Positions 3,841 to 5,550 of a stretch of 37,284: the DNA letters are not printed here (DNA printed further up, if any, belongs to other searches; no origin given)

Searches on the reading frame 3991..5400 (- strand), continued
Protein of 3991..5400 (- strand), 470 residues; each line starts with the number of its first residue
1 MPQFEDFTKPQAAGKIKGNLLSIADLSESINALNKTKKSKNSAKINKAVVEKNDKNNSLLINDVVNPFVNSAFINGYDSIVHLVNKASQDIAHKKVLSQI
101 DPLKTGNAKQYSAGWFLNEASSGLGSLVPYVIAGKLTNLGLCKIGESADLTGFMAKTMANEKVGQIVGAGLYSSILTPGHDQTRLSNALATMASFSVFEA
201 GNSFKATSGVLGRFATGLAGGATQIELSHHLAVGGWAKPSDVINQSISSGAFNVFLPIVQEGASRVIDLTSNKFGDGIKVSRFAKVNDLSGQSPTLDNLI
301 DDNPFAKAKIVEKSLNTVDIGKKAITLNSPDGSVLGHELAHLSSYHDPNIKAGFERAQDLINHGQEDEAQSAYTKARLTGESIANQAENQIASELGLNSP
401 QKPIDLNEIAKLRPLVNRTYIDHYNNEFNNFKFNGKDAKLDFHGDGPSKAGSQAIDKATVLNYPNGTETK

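Call 91: search_protein_families(library=pfam, proteins=[P0009, L049:8971-11619:+, L034:9962-11881:+, L031:9941-12340:+, L046:9956-11983:+, L016:9848-12637:+, L007:9959-12772:+], max_evalue=0.1)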
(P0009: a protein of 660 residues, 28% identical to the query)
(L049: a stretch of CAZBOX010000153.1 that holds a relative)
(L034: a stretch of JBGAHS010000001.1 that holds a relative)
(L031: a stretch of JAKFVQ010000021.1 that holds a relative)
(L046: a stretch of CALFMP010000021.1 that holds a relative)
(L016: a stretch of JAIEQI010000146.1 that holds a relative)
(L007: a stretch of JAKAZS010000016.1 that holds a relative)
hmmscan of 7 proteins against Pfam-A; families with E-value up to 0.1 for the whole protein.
P0009 (660 aa): 0 families

L049:8971-11619:+ (883 aa): 1 family
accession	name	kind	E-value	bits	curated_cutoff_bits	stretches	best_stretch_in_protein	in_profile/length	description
PF01442.23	Apolipoprotein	-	0.079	13.1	90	0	567-598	67-98/190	Apolipoprotein A1/A4/E domain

L034:9962-11881:+ (640 aa): 1 family
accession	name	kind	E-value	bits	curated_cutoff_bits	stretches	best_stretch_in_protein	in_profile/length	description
PF10009.15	DUF2252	-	1.2e-30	107.3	22.3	2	300-468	2-170/392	Uncharacterized protein conserved in bacteria (DUF2252)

L031:9941-12340:+ (800 aa): 1 family
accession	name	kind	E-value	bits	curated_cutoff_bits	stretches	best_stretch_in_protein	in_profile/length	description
PF10009.15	DUF2252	-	1.4e-25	90.6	22.3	2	464-581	5-120/392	Uncharacterized protein conserved in bacteria (DUF2252)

L046:9956-11983:+ (676 aa): 1 family
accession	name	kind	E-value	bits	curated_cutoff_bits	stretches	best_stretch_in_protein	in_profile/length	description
PF04513.17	Baculo_PEP_C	-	0.0026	18.3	38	0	315-391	20-95/140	Baculovirus polyhedron envelope protein, PEP, C terminus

L016:9848-12637:+ (930 aa): 3 families
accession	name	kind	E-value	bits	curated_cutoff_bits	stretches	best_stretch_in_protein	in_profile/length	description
PF01743.26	PolyA_pol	-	1.3e-33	116.4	23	1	492-614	4-126/126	Poly A polymerase head domain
PF12627.12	PolyA_pol_RNAbd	-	1.4e-10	41.2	22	1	643-701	2-60/64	Probable RNA and SrmB- binding site of polymerase A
PF01966.28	HD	-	0.00015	22.4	22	1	739-835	23-112/116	HD domain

L007:9959-12772:+ (938 aa): 2 families
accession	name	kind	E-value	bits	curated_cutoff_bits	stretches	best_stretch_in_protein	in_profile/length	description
PF23730.1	CILP_8th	-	0.00037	21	27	1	835-911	9-85/168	Cartilage intermediate layer protein 1-like domain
PF14891.12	Peptidase_M91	-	0.00048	20.9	25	1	247-387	26-172/176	Effector protein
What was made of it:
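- On Peptidase_M91 (PF14891): Best score is 20.9 bits against a cut-off of 25 (call 91).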
